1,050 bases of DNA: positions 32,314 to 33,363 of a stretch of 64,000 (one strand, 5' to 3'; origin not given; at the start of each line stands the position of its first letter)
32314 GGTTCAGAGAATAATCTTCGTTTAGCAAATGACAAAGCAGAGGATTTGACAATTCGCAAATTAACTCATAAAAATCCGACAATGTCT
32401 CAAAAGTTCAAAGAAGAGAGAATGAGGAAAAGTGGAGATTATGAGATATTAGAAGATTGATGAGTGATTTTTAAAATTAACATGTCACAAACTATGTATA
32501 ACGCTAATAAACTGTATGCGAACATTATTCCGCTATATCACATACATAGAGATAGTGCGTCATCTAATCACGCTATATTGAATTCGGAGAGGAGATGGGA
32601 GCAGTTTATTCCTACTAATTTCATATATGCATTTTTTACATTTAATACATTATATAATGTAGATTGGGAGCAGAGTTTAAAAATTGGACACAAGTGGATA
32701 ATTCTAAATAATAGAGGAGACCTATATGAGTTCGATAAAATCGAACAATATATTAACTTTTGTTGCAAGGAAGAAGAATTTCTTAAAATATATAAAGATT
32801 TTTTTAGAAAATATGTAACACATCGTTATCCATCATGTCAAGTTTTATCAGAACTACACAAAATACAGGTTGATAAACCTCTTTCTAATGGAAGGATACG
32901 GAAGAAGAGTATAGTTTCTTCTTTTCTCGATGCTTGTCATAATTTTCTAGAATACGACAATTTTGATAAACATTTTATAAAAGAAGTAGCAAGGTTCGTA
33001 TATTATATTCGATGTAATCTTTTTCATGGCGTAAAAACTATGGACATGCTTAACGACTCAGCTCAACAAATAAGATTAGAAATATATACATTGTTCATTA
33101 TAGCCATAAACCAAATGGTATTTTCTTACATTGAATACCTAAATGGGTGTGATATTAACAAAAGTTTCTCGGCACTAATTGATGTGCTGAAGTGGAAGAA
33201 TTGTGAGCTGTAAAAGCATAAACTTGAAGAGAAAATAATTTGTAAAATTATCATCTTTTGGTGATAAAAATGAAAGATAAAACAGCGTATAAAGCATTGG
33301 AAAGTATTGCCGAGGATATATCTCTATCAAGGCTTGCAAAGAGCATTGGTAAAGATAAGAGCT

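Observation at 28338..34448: Four-gene operon: cytoplasmic LRR+TPR protein, DUF2130, HEPN-like Rx4H protein, N6-adenine methyltransferase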

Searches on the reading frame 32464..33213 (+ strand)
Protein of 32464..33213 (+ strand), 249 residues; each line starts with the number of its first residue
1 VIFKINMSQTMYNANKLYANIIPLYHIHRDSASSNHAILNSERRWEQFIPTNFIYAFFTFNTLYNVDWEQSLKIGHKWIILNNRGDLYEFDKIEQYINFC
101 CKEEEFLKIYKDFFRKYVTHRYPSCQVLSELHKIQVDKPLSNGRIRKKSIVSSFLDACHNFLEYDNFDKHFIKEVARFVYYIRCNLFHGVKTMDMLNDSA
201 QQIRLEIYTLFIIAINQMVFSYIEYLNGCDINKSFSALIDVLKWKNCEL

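Call 3: search_protein_families(library=pfam, proteins=[window:32464-33213:+], max_evalue=0.01)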
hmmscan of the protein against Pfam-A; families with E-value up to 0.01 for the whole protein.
window:32464-33213:+ (249 aa): 0 families

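Call 4: search_protein_families(library=padloc, proteins=[window:32464-33213:+], max_evalue=0.01)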
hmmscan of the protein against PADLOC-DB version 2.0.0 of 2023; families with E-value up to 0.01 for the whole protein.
window:32464-33213:+ (249 aa): 0 families

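Call 5: search_protein_families(library=ncbifam, proteins=[window:32464-33213:+], max_evalue=0.01)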
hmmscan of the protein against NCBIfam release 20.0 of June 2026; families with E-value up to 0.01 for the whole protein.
window:32464-33213:+ (249 aa): 0 families

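Call 6: search_protein_families(library=pfam, proteins=[window:32464-33213:+], max_evalue=10)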
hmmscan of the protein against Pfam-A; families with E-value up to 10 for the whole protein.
window:32464-33213:+ (249 aa): 0 families

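Call 14: find_homologous_proteins(query=window:32482-33213:+)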
Query window:32482-33213:+ (243 aa): 17 proteins with E <= 0.001 among 118 candidates.
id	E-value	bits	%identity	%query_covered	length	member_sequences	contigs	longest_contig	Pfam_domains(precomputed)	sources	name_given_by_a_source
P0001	2.2e-142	491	88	100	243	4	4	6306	-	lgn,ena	-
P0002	2.8e-142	491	88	100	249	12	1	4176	-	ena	-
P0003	2.5e-71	258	52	95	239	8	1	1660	-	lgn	-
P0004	3.1e-61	225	53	91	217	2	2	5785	-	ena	-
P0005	2.4e-58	216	49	91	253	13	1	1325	-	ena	-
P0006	7.9e-57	211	44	96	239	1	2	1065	-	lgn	-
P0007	2.5e-55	206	45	98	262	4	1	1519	-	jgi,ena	-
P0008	3.3e-53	199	44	91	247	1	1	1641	-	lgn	-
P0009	2.7e-51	193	43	97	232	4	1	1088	-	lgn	-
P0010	4.7e-49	185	43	91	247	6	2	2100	-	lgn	-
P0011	2.7e-48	183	44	94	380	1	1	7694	-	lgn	-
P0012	1.3e-47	181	41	93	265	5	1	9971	-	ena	-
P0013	2.6e-44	170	43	84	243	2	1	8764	-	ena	-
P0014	4.6e-43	166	42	91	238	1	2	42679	-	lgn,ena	-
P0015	1.3e-39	154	37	88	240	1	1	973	-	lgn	-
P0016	4.3e-38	149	38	88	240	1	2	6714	-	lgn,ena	-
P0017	1.8e-33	134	36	93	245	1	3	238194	-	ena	-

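Call 15: search_solved_structures(query=window:32482-33213:+, max_evalue=10)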
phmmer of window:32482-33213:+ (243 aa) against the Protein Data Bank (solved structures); distinct sequences matched with E-value up to 10: 3.
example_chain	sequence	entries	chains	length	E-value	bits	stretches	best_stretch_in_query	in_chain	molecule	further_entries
3due_A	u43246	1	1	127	0.021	17.8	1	71-138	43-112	Putative periplasmic protein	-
3db7_A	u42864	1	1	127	0.14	15.1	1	72-138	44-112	putative calcium-regulated periplasmic protein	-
4g59_A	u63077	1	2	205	0.24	14.3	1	37-123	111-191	Retinoic acid early-inducible protein 1-gamma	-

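Call 16: find_encoding_contigs(protein=P0017, flank=10000, max_places=3)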
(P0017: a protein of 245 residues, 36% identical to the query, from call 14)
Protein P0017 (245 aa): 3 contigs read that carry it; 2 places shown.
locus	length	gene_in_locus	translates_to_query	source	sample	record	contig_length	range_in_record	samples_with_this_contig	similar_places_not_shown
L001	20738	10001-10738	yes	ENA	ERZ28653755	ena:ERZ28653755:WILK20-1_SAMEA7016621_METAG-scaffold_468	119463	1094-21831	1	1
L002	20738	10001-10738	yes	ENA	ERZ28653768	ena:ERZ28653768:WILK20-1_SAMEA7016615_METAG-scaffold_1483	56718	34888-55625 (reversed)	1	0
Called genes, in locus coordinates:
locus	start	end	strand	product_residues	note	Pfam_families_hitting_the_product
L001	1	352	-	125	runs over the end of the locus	-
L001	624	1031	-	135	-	-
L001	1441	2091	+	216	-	PF00092:VWA (weak)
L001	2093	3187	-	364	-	-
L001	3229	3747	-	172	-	-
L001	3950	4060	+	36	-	-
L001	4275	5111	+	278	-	PF09520:HinfI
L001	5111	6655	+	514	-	PF00145:DNA_methylase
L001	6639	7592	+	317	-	PF14511:RE_EcoO109I, PF09520:HinfI (weak)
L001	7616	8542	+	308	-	PF14253:AbiH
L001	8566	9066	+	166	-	-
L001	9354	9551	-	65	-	-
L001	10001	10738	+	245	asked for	-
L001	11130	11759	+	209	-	-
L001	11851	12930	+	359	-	PF13392:HNH_3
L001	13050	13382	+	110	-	PF12643:MazG-like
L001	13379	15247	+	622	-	PF09848:SLFN-g3_helicase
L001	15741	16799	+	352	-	PF02661:Fic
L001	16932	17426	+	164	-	PF00929:RNase_T, PF16473:Rv2179c-like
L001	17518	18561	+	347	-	PF06224:AlkZ-like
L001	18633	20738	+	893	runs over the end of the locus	PF00133:tRNA-synt_1, PF09334:tRNA-synt_1g, PF13603:tRNA-synt_1_2 (faint), PF08264:Anticodon_1, PF10458:Val_tRNA-synt_C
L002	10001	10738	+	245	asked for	-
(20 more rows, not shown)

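Call 17: find_encoding_contigs(protein=P0014, flank=10000, max_places=3)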
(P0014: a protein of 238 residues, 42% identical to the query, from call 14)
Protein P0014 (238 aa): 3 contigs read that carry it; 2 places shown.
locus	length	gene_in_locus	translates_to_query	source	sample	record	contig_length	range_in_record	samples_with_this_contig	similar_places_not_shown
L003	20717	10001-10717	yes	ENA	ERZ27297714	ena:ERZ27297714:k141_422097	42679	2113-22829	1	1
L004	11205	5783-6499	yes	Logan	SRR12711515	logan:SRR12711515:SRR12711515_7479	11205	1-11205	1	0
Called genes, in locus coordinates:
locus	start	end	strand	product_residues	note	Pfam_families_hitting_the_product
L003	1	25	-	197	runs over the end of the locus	-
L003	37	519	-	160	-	PF04542:Sigma70_r2, PF08281:Sigma70_r4_2, PF04545:Sigma70_r4 (weak)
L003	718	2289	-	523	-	PF00239:Resolvase, PF07508:Recombinase (weak), PF13408:Zn_ribbon_recom (weak)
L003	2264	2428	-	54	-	-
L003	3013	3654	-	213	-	PF00239:Resolvase, PF13384:HTH_23 (weak)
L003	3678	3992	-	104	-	-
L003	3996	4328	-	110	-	PF10902:WYL_2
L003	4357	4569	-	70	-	-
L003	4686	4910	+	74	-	-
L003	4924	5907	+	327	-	-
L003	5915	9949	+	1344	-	PF04851:ResIII, PF07669:Eco57I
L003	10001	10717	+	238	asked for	-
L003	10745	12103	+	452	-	PF02796:HTH_7 (weak), PF00702:Hydrolase, PF13419:HAD_2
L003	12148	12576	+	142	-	PF00717:Peptidase_S24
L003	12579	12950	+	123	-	PF02537:CRCB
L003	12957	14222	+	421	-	PF00817:IMS, PF11798:IMS_HHH (weak), PF11799:IMS_C, PF13438:DUF4113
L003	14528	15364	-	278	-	PF19808:DUF6291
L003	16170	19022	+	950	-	PF13385:Laminin_G_3, PF03009:GDPD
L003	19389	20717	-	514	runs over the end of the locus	PF00072:Response_reg, PF08665:PglZ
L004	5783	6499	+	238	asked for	-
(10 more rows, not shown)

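Call 18: find_encoding_contigs(protein=P0012, flank=10000, max_places=3)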
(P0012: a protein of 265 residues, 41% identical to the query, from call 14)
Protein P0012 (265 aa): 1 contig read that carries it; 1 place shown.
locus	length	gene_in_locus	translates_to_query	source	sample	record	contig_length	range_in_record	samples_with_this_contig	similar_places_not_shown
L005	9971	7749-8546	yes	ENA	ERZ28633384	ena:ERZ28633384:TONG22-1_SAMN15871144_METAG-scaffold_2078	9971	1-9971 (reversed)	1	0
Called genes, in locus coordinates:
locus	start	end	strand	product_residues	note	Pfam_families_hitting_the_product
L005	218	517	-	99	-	-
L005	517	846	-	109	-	PF10902:WYL_2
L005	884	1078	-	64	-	-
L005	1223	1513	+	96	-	PF01381:HTH_3, PF13443:HTH_26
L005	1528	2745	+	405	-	PF00145:DNA_methylase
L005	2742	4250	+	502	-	PF00145:DNA_methylase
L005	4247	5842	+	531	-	PF07728:AAA_5 (faint)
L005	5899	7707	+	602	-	PF09563:RE_LlaJI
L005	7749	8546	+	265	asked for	-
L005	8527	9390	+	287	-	-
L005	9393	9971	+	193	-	?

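Call 20: find_encoding_contigs(protein=P0001, flank=10000, max_places=4)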
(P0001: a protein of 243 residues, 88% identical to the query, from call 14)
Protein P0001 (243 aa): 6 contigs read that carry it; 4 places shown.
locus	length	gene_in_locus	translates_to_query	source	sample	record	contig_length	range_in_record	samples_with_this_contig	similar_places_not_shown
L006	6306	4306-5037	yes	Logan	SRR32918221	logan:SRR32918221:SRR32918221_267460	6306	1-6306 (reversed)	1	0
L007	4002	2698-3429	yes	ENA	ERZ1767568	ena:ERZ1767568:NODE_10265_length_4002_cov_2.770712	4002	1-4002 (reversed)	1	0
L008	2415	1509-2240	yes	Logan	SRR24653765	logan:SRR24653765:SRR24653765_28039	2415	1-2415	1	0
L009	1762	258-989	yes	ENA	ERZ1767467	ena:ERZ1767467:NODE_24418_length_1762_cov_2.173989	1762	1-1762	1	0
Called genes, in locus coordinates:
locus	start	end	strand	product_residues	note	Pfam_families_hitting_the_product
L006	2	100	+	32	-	?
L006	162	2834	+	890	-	PF12799:LRR_4 (faint), PF13306:LRR_5, PF13855:LRR_8 (faint), PF13306:LRR_5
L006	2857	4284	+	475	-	PF09903:DUF2130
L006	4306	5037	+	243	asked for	-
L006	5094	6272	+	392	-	PF16476:DUF5053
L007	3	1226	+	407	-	?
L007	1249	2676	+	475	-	PF09903:DUF2130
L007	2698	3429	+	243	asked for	-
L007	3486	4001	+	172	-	?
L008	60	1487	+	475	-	PF09903:DUF2130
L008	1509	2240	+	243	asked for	-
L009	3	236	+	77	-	?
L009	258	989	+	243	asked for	-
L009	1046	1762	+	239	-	?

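Call 21: find_encoding_contigs(protein=P0011, flank=10000, max_places=3)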
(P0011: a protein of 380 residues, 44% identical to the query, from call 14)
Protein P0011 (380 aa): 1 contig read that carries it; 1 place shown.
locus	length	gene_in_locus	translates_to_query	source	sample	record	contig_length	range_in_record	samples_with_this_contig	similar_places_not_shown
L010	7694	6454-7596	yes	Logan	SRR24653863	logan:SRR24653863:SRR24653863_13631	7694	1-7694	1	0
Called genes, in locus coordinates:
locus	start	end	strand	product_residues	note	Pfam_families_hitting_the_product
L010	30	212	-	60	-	-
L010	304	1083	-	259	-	PF19866:DUF6339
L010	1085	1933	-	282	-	-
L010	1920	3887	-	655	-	-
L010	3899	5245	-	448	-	-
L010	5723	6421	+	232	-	-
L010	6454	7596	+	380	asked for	-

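Call 22: find_encoding_contigs(protein=P0013, flank=10000, max_places=3)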
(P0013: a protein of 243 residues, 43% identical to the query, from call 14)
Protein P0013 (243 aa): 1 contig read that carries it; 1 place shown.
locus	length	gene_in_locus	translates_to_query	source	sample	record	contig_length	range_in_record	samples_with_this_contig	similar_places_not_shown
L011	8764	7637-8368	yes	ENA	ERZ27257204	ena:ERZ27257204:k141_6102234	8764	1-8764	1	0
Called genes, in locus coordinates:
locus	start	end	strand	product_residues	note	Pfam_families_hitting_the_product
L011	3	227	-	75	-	?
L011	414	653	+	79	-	-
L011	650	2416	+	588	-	PF12161:HsdM_N, PF02384:N6_Mtase, PF07669:Eco57I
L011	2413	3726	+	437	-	PF01420:Methylase_S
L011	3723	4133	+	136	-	-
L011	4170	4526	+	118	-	-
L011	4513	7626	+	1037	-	PF04313:HSDR_N, PF00270:DEAD, PF04851:ResIII, PF18766:SWI2_SNF2, PF22679:T1R_D3-like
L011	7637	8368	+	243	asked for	-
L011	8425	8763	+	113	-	?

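Call 25: find_encoding_contigs(protein=P0016, flank=10000, max_places=3)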
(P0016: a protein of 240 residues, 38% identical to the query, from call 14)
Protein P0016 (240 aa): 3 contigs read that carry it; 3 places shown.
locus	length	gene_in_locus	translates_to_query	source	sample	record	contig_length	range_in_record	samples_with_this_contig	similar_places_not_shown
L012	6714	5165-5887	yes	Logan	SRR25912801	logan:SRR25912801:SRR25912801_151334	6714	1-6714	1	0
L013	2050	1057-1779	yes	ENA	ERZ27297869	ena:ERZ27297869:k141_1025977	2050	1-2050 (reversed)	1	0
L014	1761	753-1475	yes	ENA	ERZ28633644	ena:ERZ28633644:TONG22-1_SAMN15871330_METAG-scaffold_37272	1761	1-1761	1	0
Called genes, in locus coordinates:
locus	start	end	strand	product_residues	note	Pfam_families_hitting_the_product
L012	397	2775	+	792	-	PF04851:ResIII, PF00270:DEAD, PF18766:SWI2_SNF2, PF00271:Helicase_C (weak), PF08463:EcoEI_R_C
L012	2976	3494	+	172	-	-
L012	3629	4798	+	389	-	-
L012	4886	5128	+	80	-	-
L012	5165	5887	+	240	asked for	-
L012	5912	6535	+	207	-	-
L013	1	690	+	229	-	?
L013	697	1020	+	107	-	-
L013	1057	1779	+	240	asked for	-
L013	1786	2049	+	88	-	?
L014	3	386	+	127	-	?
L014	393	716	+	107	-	-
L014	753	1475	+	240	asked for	-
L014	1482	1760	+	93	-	?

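Call 26: find_encoding_contigs(protein=P0004, flank=10000, max_places=3)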
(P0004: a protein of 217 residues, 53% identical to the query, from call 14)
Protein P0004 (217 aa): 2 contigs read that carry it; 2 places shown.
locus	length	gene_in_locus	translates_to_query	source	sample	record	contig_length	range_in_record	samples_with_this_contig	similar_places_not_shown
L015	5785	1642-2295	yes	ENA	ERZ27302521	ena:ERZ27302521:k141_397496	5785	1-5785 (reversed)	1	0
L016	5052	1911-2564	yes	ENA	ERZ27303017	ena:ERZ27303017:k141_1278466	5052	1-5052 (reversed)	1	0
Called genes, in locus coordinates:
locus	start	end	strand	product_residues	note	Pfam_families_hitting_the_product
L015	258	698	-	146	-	-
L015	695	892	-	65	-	-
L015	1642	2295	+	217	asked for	-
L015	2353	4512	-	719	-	-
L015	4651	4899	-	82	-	-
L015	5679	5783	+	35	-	?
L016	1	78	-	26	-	?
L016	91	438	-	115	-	-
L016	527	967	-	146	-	-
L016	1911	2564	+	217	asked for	-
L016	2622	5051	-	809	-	?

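Call 36: predict_structure(alignment_id=A1)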
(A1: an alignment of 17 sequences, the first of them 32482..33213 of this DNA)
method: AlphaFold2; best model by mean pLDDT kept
length: 243 residues; sequences in the alignment: 17
mean_pLDDT: 89.6   pTM: 0.89
mean pLDDT of the five models: 89.6, 89.2, 83.0, 73.9, 69.5
residues with pLDDT >= 90: 166; 70-90: 61; 50-70: 11; < 50: 5
segments of 3 or more residues with pLDDT < 50: 239-243
pLDDT, mean of each block of 10 residues (from residue 1): 90 94 82 78 86 95 96 75 93 96 95 93 95 88 96 97 98 94 85 91 96 96 88 71 41
secondary structure, 60 per line:
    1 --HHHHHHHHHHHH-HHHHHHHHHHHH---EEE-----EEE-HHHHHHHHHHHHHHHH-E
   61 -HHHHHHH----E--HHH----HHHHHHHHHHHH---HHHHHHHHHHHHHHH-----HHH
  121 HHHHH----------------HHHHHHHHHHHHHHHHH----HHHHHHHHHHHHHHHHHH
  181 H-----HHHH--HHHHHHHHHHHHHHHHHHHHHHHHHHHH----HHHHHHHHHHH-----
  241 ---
elements in order: H3-14 H16-27 E31-33 E39-41 H43-58 H62-68 H83-94 H98-112 H118-125 H142-158 H163-181 H187-190 H193-220 H225-235

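Call 38: fold_search(model_id=the predicted structure, library=pdb)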
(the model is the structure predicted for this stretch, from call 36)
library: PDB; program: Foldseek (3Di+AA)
matches with E <= 10: 250; with E <= 0.001: 0
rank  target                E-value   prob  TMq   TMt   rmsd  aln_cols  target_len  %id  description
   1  6tug_A                6.4e-01  0.08  0.18  0.12  15.4       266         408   12  Enterococcus italicus Csm6 bound to cyclic hexa-2'-fluoro-hexa-dAMP (released 2020-02-26)
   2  5tmv_B                1.1e+00  0.06  0.16  0.16  20.6       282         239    9  Crystal Structure of the ER-alpha Ligand-binding Domain (Y537S) in Complex with the OBHS analog, 4-iodophenyl (1S,2R,4 (released 2017-01-18)
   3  1aep                  1.4e+00  0.30  0.27  0.38   8.3       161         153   10  MOLECULAR STRUCTURE OF AN APOLIPOPROTEIN DETERMINED AT 2.5-ANGSTROMS RESOLUTION (released 1994-01-31)
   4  6fmt                  1.4e+00  0.07  0.15  0.14  16.2       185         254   10  IMISX-EP of Hg-BacA Soaking SAD (released 2018-09-05)
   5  6tug_E                1.4e+00  0.06  0.18  0.12  15.0       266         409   12  Enterococcus italicus Csm6 bound to cyclic hexa-2'-fluoro-hexa-dAMP (released 2020-02-26)
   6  4oby                  1.5e+00  0.09  0.19  0.10  13.4       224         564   10  Crystal Structure of E.coli Arginyl-tRNA Synthetase and Ligand Binding Studies Revealed Key Residues in Arginine Recogni (released 2014-02-12)
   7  5dlr_B                1.5e+00  0.06  0.17  0.17  20.8       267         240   11  Crystal Structure of the ER-alpha Ligand-binding Domain in complex with a triaryl-ethylene compound 4,4'-(2-phenylethe (released 2016-05-04)
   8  1sum                  1.8e+00  0.10  0.21  0.23  14.8       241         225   11  Crystal structure of a hypothetical protein at 2.0 A resolution (released 2004-08-24)
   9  5yjc_B                1.8e+00  0.06  0.18  0.18  18.3       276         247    8  Structural insights into the CRISPR-Cas-associated ribonuclease activity of Staphylococcus epidermidis Csm6 (released 2018-10-17)
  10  7y8g_A                1.8e+00  0.05  0.17  0.17  20.7       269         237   11  Estrogen Receptor Alpha Ligand Binding Domain Y537S Mutant in Complex with an Inhibitor 30a and GRIP Peptide (released 2023-04-26)
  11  7rs7_C                1.8e+00  0.04  0.18  0.18  21.2       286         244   12  Crystal Structure of the ER-alpha Ligand-binding Domain (L372S, L536S) in complex with DMERI-30 (released 2021-09-22)
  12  5dtv_B                1.9e+00  0.04  0.17  0.17  20.6       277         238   10  Crystal Structure of the ER-alpha Ligand-binding Domain in complex with a dimethyl-substituted, 3,4-diarylthiophene di (released 2016-05-04)
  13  5dp0_B                1.9e+00  0.04  0.16  0.16  20.8       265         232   12  Crystal Structure of the ER-alpha Ligand-binding Domain in complex with a 4-fluorophenylamino-substituted triaryl-ethy (released 2016-05-04)
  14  6dfk_G                2.1e+00  0.06  0.15  0.17  20.2       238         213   12  Crystal structure of the 11S subunit of the Plasmodium falciparum proteasome, PA28 (released 2019-08-07)
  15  5tn9_C                2.1e+00  0.04  0.17  0.18  20.9       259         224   12  Crystal Structure of the ER-alpha Ligand-binding Domain (L372S,L536S) in Complex with the OBHS-BSC, 4-bromophenyl (1R, (released 2017-02-15)
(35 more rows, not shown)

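Call 41: search_solved_structures(query=A1, max_evalue=10, show_alignments=3)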
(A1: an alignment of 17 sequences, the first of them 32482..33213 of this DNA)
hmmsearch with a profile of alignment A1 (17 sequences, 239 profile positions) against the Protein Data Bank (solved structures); distinct sequences matched with E-value up to 10: 2.
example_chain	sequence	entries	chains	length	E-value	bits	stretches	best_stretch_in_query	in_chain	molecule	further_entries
7r7c_J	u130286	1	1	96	0.26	13.8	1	102-165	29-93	rRNA-processing protein EBP2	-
9fw5_A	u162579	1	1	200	1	11.9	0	108-170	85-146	Retroaldolase 17 (RAD17)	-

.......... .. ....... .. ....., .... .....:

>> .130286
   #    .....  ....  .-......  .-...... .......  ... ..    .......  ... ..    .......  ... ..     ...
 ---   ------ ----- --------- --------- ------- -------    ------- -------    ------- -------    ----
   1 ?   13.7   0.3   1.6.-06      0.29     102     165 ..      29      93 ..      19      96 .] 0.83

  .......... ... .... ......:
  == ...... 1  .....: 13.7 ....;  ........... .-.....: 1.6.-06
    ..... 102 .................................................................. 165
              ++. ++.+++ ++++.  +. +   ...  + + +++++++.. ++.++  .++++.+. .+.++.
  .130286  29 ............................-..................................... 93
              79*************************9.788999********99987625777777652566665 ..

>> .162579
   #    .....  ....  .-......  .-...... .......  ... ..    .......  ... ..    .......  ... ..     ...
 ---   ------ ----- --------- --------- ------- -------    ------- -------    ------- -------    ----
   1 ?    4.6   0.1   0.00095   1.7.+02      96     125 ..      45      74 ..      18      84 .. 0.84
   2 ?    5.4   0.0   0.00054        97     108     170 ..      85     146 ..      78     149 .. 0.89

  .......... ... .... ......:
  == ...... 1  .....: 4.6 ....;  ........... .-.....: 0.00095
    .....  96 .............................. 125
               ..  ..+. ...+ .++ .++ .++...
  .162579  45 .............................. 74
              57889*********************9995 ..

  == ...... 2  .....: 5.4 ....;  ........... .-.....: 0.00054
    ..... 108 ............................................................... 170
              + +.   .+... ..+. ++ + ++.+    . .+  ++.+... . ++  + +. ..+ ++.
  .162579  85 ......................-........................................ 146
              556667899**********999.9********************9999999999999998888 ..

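Call 50: search_protein_representatives(alignment_id=A1)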
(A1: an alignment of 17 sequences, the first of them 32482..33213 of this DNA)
Query: 17 sequences, 239 profile positions. Proteins with E-value up to 0.001 (for the whole library): 391; up to 1e-10: 266; up to 1e-30: 77. The best 150 are listed.
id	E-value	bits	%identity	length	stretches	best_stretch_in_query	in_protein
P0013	4.4e-88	311.0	-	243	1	1-234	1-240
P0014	1.2e-87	309.5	-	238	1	5-238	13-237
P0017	1.1e-85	303.1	-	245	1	1-233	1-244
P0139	7.4e-81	287.4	-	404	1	1-234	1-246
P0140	4.1e-76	271.8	-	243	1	4-229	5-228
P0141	2.8e-75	269.1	-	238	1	5-236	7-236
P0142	1.2e-74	267.1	-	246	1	1-235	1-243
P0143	3.2e-73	262.3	-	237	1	6-233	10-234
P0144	1.7e-70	253.4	-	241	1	3-232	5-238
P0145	1.1e-65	237.7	-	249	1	1-219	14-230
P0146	2.9e-59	216.7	-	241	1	4-217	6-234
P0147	6.2e-59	215.6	-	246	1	1-233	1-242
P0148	5.2e-57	209.3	-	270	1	10-233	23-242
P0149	3.0e-56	206.8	-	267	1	4-218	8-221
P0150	3.0e-56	206.8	-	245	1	1-233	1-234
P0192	1.3e-33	132.7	-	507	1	8-214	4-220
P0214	1.5e-30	122.7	-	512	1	7-228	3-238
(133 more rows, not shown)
